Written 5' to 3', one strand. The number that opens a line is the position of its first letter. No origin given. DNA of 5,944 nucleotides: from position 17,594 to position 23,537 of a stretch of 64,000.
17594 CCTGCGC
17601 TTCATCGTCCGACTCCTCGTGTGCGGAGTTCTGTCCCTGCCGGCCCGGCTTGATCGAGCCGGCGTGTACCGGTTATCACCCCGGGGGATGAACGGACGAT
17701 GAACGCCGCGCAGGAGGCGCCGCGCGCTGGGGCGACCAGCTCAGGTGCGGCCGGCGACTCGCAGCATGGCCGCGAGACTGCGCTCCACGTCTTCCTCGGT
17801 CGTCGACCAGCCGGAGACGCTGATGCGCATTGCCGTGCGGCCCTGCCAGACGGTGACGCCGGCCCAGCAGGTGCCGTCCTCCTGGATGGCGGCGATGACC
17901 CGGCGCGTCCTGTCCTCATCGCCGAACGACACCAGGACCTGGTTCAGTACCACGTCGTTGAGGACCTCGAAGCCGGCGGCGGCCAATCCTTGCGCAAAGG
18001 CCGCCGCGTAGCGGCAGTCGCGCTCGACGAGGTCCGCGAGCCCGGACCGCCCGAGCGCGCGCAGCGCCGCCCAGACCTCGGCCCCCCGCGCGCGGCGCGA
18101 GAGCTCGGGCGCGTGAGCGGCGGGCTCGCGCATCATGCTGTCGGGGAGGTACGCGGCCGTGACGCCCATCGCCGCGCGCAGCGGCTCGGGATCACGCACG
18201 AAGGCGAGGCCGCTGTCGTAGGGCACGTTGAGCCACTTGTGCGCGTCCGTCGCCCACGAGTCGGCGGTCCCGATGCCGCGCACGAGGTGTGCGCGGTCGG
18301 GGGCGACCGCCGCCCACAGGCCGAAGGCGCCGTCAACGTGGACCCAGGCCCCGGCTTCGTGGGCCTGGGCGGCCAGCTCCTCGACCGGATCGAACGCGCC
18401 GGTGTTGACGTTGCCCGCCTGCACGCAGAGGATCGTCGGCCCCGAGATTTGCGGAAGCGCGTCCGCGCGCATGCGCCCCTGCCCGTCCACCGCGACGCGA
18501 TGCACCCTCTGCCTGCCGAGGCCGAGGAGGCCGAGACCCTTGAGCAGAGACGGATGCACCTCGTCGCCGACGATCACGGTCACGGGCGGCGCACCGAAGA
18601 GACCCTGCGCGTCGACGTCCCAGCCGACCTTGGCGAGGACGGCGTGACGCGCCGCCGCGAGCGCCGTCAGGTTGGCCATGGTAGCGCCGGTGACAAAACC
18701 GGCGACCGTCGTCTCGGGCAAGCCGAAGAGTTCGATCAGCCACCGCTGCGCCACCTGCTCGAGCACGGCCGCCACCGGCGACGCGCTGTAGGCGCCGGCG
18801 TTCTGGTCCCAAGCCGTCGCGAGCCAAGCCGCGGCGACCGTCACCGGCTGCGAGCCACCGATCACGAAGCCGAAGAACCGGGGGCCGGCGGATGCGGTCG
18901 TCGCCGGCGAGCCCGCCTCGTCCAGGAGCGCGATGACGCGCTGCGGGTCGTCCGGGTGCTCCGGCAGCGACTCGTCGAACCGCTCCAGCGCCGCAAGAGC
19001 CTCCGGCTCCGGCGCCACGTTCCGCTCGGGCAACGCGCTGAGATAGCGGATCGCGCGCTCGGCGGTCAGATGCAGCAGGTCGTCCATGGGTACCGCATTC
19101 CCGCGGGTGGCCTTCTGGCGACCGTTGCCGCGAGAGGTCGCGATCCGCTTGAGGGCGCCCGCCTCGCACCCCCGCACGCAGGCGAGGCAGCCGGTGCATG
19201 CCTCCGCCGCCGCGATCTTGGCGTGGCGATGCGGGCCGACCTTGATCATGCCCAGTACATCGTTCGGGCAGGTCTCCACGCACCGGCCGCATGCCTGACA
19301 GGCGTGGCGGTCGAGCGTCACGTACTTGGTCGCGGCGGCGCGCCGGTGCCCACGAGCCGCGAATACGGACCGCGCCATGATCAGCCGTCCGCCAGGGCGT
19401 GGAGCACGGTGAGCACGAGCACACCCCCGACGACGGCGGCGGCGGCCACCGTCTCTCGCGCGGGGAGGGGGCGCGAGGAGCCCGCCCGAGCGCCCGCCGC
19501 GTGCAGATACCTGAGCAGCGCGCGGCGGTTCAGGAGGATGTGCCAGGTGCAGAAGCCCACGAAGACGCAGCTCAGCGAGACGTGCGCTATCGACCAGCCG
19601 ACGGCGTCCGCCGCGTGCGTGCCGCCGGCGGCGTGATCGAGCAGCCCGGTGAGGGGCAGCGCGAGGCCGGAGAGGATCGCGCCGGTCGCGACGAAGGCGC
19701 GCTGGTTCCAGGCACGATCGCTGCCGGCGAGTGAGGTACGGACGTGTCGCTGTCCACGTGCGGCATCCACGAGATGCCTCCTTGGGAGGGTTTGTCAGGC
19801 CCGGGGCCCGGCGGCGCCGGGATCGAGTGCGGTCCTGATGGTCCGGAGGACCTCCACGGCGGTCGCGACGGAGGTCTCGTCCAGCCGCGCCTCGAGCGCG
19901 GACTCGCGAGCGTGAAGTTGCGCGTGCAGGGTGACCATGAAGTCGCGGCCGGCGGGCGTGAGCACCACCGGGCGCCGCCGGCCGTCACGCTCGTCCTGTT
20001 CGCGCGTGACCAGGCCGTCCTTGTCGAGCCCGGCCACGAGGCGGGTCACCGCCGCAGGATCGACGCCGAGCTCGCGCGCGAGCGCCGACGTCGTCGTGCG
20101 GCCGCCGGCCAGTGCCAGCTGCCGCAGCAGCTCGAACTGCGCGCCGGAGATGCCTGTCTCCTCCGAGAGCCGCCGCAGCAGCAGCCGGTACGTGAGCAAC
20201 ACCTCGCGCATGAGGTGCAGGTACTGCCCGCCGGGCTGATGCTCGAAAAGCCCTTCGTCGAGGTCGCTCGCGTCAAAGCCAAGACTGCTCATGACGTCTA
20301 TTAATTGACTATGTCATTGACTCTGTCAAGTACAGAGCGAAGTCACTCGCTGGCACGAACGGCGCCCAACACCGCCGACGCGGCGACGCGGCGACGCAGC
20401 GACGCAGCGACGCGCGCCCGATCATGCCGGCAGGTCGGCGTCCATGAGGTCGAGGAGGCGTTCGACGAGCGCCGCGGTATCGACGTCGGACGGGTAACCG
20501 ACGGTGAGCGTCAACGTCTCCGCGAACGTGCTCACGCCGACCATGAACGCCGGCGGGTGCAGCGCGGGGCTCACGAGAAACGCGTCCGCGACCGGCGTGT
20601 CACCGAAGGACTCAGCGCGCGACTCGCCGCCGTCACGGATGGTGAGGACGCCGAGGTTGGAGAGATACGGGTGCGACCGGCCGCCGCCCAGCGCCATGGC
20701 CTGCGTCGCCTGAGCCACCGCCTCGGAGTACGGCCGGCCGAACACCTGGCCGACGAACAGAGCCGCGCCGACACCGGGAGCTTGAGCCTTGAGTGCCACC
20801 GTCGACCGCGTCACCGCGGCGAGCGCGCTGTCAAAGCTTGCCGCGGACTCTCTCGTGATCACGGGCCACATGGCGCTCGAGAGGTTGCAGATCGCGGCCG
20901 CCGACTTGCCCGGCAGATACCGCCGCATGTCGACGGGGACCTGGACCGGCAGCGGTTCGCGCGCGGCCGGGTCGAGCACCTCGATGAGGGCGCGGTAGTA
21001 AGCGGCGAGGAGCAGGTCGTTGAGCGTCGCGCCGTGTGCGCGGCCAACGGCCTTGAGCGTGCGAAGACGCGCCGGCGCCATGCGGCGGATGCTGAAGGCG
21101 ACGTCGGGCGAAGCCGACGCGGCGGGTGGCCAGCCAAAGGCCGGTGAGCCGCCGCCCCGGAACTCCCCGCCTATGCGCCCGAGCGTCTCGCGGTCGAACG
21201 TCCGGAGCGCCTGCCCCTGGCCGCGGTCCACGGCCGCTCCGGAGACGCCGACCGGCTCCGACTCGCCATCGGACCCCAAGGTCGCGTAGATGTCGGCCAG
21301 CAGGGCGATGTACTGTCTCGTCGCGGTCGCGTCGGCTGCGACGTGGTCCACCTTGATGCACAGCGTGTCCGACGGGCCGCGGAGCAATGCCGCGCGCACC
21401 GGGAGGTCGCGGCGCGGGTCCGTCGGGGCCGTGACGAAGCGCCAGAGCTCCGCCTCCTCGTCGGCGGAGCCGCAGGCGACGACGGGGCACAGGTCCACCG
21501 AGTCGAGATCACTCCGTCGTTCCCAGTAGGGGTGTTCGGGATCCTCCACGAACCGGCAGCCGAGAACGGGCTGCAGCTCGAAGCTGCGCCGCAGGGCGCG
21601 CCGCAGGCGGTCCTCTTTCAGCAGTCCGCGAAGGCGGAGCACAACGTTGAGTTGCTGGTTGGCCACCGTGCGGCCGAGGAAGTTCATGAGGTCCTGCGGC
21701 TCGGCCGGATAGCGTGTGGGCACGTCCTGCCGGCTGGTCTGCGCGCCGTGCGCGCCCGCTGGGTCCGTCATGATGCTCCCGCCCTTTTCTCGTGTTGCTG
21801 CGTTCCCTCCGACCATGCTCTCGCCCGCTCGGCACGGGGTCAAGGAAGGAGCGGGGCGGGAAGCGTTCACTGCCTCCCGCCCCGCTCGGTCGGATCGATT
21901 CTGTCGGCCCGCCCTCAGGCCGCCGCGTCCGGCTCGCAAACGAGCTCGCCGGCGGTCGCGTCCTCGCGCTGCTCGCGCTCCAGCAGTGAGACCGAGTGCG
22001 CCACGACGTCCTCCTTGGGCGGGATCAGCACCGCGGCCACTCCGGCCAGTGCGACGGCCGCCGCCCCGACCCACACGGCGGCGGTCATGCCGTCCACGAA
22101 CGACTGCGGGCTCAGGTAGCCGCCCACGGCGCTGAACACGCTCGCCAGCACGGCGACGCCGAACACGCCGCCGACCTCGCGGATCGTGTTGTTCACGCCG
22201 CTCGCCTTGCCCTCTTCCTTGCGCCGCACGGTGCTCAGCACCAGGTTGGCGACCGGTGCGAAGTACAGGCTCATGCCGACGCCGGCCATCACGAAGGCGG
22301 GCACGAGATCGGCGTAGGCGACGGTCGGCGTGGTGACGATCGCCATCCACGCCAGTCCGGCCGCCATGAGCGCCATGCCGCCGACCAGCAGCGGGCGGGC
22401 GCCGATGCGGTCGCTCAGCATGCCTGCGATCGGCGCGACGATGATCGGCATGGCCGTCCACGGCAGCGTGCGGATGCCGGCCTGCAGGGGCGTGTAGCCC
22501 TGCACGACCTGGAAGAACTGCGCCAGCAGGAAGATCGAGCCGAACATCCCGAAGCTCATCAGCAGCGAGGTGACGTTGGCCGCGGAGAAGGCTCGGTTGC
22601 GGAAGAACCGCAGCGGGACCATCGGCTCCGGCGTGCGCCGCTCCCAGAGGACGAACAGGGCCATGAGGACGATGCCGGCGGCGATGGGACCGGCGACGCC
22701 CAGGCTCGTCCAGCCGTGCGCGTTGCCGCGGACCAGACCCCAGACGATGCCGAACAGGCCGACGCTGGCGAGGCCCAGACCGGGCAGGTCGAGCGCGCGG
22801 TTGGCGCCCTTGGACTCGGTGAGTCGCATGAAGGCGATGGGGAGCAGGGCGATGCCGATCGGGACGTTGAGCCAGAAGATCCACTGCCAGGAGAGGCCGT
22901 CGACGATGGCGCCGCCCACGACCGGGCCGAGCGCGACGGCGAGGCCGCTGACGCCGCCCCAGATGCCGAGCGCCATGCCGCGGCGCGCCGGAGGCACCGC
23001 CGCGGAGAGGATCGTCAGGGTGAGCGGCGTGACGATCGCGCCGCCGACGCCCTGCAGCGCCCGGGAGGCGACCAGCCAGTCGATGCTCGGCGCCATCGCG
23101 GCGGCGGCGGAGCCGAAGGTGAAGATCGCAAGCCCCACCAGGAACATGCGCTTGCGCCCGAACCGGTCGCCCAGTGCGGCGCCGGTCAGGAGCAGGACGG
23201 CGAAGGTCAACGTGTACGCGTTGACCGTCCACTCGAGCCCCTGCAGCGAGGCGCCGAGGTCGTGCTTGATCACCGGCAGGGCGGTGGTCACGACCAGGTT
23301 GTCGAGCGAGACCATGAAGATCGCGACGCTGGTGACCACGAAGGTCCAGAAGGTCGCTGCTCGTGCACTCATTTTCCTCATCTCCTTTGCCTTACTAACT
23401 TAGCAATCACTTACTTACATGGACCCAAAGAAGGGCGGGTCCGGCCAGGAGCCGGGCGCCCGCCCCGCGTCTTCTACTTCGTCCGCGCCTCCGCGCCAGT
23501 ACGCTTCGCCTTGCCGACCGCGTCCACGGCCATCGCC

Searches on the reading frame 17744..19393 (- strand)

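Call 35: search_protein_families(library=pfam, proteins=[window:17744-19393:-], max_evalue=0.00001)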
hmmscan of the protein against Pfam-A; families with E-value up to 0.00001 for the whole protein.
window:17744-19393:- (550 aa): 7 families
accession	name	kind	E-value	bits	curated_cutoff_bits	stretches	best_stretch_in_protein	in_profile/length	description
PF00282.25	Pyridoxal_deC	-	4.6e-43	147.8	27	1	137-486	6-370/375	Pyridoxal-dependent decarboxylase conserved domain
PF13187.11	Fer4_9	-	1.3e-07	32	27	1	31-80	1-51/52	4Fe-4S dicluster domain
PF00037.32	Fer4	-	6.8e-07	29.3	21.1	0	26-46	2-22/24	4Fe-4S binding domain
PF14697.11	Fer4_21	-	1e-06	29.2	35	1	27-76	3-51/59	4Fe-4S dicluster domain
PF12837.12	Fer4_6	-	1.1e-06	28.7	25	0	28-46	5-23/24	4Fe-4S binding domain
PF12838.12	Fer4_7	-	1.2e-06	29.3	27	1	32-80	2-52/52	4Fe-4S dicluster domain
PF00266.25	Aminotran_5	-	5.2e-06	26.1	21.5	0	295-356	114-177/371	Aminotransferase class-V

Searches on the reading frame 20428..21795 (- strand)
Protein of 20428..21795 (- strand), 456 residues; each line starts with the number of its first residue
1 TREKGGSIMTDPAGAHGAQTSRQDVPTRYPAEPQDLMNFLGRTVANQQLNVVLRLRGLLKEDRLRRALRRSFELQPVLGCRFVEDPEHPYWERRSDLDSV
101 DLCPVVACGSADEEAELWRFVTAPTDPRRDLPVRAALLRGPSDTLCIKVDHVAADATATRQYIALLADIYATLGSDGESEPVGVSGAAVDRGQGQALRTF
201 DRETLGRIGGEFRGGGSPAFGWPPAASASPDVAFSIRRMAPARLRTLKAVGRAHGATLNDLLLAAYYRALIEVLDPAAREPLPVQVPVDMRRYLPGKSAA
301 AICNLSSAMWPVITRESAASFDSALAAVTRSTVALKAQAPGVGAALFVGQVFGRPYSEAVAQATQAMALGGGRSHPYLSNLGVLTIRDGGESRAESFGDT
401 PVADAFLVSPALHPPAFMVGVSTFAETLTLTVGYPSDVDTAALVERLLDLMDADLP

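Call 35: search_protein_families(library=pfam, proteins=[window:20428-21795:-], max_evalue=0.00001)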
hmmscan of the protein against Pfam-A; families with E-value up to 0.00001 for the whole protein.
window:20428-21795:- (456 aa): 1 family
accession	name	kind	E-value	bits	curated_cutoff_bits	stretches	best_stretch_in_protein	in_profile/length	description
PF00668.25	Condensation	-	2.2e-06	27.1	30.6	0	50-177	30-165/456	Condensation domain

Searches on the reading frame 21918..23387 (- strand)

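Call 35: search_protein_families(library=pfam, proteins=[window:21918-23387:-], max_evalue=0.00001)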
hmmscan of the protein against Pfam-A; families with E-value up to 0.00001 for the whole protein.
window:21918-23387:- (490 aa): 2 families
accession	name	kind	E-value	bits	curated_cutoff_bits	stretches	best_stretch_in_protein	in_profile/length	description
PF07690.21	MFS_1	-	5.2e-70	236.5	33.4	2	20-410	2-346/347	Major Facilitator Superfamily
PF00083.30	Sugar_tr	-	3e-09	36.7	22.3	1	51-187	48-188/452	Sugar (and other) transporter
